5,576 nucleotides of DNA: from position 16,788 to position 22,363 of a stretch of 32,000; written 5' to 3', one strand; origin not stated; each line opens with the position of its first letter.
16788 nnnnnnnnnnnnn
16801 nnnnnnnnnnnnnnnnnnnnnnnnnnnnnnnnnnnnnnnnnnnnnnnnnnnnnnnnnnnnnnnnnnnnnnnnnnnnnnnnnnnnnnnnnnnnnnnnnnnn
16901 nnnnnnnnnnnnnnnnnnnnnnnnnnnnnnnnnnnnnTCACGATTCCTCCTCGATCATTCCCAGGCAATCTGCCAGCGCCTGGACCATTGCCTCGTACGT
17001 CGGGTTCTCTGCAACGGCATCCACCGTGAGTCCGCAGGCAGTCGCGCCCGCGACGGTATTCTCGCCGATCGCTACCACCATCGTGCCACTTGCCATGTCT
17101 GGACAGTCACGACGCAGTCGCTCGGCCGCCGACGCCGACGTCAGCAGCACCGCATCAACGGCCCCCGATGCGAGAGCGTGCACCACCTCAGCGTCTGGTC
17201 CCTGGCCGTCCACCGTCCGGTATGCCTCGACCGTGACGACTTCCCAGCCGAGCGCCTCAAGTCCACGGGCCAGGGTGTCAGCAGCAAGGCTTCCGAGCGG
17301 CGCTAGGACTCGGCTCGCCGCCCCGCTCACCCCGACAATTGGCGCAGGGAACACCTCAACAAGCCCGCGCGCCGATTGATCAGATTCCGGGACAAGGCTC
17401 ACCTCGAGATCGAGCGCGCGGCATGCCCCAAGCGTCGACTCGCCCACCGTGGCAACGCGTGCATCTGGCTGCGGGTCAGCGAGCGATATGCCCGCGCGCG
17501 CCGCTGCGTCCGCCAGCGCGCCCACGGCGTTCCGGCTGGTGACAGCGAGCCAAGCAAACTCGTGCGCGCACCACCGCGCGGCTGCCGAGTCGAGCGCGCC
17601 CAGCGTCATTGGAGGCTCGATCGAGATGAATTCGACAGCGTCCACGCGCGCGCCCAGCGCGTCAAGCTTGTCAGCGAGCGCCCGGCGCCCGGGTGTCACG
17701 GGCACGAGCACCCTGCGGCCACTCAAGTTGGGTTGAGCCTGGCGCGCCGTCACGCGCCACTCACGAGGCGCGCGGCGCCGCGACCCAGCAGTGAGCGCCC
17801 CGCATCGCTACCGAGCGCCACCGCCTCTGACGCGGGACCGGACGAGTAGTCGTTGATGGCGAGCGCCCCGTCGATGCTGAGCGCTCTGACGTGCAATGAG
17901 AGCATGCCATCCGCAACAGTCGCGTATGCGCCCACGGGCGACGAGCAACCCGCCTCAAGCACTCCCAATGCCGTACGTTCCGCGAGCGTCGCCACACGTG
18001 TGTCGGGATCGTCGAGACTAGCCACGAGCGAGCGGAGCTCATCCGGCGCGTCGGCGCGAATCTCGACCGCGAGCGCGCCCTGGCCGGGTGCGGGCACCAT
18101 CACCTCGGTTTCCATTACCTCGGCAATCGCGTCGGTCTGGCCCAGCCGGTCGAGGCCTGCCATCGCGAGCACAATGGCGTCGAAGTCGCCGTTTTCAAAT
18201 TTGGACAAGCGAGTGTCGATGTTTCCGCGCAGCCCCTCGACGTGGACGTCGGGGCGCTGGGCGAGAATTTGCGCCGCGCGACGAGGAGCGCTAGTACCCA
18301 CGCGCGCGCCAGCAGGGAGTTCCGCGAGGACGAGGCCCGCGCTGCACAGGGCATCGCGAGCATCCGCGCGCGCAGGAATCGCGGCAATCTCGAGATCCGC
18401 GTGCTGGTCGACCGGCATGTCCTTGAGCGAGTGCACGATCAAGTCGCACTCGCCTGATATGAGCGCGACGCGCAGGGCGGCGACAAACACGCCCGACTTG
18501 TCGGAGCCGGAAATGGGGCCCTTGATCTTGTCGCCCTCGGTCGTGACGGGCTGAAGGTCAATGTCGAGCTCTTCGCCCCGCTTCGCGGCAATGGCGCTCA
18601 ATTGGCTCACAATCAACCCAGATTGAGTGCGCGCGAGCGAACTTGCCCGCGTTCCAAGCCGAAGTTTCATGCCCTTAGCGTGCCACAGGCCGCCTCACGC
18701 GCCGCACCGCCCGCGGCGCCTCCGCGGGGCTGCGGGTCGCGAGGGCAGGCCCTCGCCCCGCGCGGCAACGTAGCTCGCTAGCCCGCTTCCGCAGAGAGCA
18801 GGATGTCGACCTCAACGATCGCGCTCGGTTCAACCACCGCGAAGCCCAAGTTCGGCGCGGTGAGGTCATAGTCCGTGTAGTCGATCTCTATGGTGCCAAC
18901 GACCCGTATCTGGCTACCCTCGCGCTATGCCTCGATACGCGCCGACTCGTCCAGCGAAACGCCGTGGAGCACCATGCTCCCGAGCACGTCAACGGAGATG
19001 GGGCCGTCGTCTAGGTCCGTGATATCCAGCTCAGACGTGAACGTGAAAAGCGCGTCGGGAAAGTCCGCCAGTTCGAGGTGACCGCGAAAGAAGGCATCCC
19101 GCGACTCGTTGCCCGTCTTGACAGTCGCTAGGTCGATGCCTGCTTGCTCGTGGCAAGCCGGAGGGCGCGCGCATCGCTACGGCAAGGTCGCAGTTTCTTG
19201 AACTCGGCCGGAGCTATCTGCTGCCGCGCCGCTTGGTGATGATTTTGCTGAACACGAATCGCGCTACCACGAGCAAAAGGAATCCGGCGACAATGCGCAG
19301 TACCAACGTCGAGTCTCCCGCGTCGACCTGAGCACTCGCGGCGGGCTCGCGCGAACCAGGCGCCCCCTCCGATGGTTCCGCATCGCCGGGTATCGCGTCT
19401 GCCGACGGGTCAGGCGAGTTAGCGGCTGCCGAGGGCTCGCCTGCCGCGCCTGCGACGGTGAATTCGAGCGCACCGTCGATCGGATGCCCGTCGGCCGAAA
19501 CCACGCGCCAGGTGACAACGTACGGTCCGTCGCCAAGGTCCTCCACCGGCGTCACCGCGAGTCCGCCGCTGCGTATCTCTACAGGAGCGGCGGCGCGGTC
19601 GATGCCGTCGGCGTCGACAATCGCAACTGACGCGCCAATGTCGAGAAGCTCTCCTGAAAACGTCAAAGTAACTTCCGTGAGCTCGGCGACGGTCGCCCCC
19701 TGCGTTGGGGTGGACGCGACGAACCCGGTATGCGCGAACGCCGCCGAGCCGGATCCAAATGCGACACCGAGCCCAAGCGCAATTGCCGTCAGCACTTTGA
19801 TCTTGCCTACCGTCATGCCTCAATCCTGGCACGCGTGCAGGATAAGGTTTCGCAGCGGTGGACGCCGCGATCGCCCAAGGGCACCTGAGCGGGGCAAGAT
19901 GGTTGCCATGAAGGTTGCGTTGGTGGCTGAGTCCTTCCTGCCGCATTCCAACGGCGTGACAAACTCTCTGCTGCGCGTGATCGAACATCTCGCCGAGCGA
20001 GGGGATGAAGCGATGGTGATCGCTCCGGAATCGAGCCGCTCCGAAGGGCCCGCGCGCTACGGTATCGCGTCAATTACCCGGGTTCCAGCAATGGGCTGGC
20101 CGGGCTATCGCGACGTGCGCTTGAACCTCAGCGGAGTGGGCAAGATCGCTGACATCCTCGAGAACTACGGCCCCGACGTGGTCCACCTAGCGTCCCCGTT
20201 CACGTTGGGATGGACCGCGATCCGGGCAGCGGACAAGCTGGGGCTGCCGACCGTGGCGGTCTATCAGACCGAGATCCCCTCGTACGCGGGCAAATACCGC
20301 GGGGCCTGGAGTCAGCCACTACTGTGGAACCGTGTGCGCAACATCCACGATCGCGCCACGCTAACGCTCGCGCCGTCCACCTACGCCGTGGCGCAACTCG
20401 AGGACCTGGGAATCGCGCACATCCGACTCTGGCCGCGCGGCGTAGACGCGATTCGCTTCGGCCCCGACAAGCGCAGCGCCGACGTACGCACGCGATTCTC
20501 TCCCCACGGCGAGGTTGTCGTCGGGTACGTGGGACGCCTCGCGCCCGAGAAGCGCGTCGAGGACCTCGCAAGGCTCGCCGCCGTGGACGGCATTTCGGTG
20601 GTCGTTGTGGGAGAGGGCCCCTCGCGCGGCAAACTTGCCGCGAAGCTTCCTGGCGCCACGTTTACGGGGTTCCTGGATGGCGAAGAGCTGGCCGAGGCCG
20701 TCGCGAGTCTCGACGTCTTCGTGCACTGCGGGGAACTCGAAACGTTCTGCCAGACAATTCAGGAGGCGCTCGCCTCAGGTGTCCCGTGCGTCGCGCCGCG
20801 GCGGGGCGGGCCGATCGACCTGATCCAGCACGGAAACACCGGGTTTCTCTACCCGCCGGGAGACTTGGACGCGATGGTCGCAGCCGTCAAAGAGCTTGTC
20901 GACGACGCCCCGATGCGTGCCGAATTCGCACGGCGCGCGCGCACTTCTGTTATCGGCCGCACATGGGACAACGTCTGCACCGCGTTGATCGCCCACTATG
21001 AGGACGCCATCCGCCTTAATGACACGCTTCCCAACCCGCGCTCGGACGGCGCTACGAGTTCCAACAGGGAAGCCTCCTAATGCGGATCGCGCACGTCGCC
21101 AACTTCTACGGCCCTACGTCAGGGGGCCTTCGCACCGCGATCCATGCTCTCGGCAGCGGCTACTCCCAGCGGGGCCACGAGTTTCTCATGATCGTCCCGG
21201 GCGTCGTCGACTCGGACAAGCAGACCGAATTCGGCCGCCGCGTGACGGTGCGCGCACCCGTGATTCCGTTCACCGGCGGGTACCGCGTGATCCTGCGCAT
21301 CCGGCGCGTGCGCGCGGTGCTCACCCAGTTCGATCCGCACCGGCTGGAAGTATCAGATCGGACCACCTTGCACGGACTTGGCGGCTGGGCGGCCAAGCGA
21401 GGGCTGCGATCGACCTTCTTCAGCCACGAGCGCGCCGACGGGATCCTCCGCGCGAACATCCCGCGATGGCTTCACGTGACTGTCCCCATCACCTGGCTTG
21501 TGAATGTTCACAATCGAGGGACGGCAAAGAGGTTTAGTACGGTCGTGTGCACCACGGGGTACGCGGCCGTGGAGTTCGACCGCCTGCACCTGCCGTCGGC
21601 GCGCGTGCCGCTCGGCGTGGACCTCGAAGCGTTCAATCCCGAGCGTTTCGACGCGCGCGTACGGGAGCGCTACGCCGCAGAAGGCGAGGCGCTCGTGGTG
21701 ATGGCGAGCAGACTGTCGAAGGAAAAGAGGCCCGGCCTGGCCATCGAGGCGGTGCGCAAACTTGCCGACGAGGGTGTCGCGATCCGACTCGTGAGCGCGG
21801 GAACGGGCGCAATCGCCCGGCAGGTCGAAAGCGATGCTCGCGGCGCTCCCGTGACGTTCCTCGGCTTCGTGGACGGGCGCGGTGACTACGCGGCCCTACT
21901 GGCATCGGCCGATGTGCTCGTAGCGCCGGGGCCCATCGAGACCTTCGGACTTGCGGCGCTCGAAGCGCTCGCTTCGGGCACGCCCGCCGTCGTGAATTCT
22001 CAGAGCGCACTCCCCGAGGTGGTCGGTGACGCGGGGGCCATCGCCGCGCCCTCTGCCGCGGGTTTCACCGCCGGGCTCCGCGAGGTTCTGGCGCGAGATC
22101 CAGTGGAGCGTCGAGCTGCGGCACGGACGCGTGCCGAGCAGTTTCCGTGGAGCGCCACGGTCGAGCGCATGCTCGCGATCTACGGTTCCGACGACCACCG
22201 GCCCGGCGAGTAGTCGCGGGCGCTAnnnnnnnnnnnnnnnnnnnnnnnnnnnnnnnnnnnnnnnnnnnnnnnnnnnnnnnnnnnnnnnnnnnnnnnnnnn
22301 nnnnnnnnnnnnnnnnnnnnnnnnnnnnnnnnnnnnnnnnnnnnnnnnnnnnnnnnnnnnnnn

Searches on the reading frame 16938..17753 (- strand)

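Call 11: search_protein_families(library=pfam, proteins=[window:16938-17753:-], max_evalue=0.001)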
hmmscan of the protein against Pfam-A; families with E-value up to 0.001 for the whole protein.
window:16938-17753:- (271 aa): 1 family
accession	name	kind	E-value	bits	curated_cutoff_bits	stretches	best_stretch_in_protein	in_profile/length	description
PF02602.20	HEM4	-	2.6e-43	148.3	27.5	1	25-258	2-231/231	Uroporphyrinogen-III synthase HemD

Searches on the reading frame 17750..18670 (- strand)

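Call 12: search_protein_families(library=pfam, proteins=[window:17750-18670:-], max_evalue=0.001)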
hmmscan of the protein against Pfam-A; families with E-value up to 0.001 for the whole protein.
window:17750-18670:- (306 aa): 2 families
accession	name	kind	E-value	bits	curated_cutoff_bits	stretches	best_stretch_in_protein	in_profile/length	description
PF01379.25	Porphobil_deam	-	1.1e-69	234.6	22.1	1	3-208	1-202/207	Porphobilinogen deaminase, dipyromethane cofactor binding domain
PF03900.20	Porphobil_deamC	-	5.6e-12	46.3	26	1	228-295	4-73/74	Porphobilinogen deaminase, C-terminal domain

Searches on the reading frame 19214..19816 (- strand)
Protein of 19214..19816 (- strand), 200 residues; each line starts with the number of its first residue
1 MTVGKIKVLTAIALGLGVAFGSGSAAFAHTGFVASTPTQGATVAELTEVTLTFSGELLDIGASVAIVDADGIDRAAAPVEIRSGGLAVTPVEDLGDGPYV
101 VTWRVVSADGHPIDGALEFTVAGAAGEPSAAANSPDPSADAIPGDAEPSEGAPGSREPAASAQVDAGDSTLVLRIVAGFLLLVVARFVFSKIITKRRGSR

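Call 12: search_protein_families(library=pfam, proteins=[window:19214-19816:-], max_evalue=0.001)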
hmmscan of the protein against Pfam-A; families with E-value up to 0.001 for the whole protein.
window:19214-19816:- (200 aa): 1 family
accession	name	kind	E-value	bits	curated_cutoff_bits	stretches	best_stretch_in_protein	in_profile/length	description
PF04234.18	CopC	-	1.1e-20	74.9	23.3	1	29-121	1-92/92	CopC domain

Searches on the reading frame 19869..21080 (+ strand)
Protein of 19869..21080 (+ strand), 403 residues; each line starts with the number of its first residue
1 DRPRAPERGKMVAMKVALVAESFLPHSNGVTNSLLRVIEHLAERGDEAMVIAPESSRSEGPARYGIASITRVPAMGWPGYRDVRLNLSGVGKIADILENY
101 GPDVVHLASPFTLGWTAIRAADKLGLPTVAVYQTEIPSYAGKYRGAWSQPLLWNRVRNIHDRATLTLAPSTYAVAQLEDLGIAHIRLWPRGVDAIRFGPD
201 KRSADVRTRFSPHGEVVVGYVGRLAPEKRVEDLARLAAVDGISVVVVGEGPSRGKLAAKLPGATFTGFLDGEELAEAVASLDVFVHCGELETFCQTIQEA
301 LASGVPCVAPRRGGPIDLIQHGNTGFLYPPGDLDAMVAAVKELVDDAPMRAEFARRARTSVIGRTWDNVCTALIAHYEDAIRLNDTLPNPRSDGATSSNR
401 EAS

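Call 12: search_protein_families(library=pfam, proteins=[window:19869-21080:+], max_evalue=0.001)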
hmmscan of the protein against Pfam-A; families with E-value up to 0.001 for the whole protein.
window:19869-21080:+ (403 aa): 5 families
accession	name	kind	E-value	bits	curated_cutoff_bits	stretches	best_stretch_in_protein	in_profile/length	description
PF13439.12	Glyco_transf_4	-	3.2e-29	102.5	28.5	1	28-194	2-168/170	Glycosyltransferase Family 4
PF00534.26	Glycos_transf_1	-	3.1e-27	95.6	26.4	1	211-358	11-170/172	Glycosyl transferases group 1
PF13692.12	Glyco_trans_1_4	-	2.5e-23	83.3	27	1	217-346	3-142/142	Glycosyl transferases group 1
PF13579.12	Glyco_trans_4_4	-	9.7e-18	65.4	29.7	1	28-185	1-150/158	Glycosyl transferase 4-like domain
PF13524.12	Glyco_trans_1_2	-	4.5e-06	27.1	25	1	235-367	8-136/144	Glycosyl transferase-like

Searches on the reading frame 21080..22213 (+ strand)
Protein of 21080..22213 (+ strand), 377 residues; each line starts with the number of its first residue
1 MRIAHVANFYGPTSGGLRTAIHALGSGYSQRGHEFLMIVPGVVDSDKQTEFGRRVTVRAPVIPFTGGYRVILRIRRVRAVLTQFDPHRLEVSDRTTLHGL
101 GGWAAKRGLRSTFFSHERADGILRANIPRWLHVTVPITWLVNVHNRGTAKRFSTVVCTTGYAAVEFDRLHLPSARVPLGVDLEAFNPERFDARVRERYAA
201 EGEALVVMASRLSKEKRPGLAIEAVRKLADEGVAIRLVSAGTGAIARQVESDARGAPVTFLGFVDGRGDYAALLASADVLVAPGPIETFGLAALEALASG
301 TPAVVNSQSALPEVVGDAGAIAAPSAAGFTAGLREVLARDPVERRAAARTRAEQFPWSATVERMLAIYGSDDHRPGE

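Call 12: search_protein_families(library=pfam, proteins=[window:21080-22213:+], max_evalue=0.001)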
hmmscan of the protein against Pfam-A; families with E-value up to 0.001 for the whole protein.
window:21080-22213:+ (377 aa): 5 families
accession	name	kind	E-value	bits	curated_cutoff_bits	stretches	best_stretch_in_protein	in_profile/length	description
PF00534.26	Glycos_transf_1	-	4.9e-22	78.7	26.4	1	200-352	12-169/172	Glycosyl transferases group 1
PF13692.12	Glyco_trans_1_4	-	6.8e-20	72.2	27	1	205-338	3-141/142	Glycosyl transferases group 1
PF20706.3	GT4-conflict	-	1.1e-13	51.3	26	1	196-318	190-323/385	Family 4 Glycosyltransferase in conflict systems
PF13579.12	Glyco_trans_4_4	-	4.8e-11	43.7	29.7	1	15-176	1-152/158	Glycosyl transferase 4-like domain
PF13439.12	Glyco_transf_4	-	2.2e-09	38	28.5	1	15-183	2-169/170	Glycosyltransferase Family 4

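Call 27: find_related_loci(query=window:21080-22213:+, collection=genome_contigs, flank=10000)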
Query window:21080-22213:+ (377 aa) in genome_contigs; peptide patterns used: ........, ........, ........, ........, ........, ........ (x = any residue, [..] = any of these).
221 stretches matched a pattern; 12 encode a relative of the query (tblastn E <= 1e-3); 12 distinct loci.
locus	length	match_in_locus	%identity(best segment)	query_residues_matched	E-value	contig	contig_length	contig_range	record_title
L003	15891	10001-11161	49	1-370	2e-101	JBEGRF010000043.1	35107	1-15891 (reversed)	MAG: Actinomycetota bacterium isolate pamunkeyriver_2019_sw_WHONDRS-S19S_0054_B_bin.83 scaffold_1232258, whole genome sh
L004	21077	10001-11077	44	1-368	4e-69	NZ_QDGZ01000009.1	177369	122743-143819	Nocardioides gansuensis strain WSJ-1 contig9, whole genome shotgun sequence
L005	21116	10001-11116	50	1-368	3e-79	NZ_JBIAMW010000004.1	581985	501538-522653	Nocardia sp. NPDC004068 NPDC004068_25_D5.ctg-0004, whole genome shotgun sequence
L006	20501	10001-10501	36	205-368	1e-11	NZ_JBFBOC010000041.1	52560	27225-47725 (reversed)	Kitasatospora sp. NPDC086791 NPDC086791_184_C10.ctg-0041, whole genome shotgun sequence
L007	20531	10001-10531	33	202-368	1e-11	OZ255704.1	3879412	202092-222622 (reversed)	MAG: Terriglobus sp. isolate 1a4b2996-03bb-4cfc-93c3-eec01f51c6d0 genome assembly, chromosome: 1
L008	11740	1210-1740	28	194-368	4e-14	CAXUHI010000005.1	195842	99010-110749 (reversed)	MAG TPA_asm: uncultured Terriglobus sp. isolate public_SRR14722088_metawrap_bin.5 genome assembly, contig: public_SRR147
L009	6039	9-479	35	215-368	1e-10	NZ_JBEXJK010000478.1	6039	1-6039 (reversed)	Kitasatospora sp. NPDC004799 NPDC004799_30_H2.ctg-0478, whole genome shotgun sequence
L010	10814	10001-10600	29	151-358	3e-9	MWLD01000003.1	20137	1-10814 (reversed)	Candidatus Synechococcus spongiarum LMB bulk15M NODE_79_length_20137_cov_52.9995_ID_12755, whole genome shotgun sequence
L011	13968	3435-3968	28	193-368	1e-12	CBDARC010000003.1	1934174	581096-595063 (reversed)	MAG: Terriglobus sp. isolate 7e4e5b05-d9c0-4260-b060-a9ae289b05e6 genome assembly, contig: contig_3, whole genome shotgu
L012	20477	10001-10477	35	179-334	5e-9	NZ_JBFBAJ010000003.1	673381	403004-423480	Actinoplanes sp. NPDC051346 NPDC051346_128_G10.ctg-0003, whole genome shotgun sequence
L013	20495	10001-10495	29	206-365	1e-8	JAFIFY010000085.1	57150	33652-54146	MAG: Phycisphaeraceae bacterium isolate coassembly_bin.18 k141_83773, whole genome shotgun sequence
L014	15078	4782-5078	30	211-317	1e-4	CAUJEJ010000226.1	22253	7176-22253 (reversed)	MAG: Actinomycetota bacterium isolate KLAP17 genome assembly, contig: KLAP17_284594, whole genome shotgun sequence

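Call 68: find_encoding_contigs(protein=window:21080-22213:+, flank=10000, max_places=4)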
Protein window:21080-22213:+ (377 aa): no gene with exactly this product is on record in the collection.
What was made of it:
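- Tried and rejected: The exact GT4 product is not in the gene collection (call 68).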
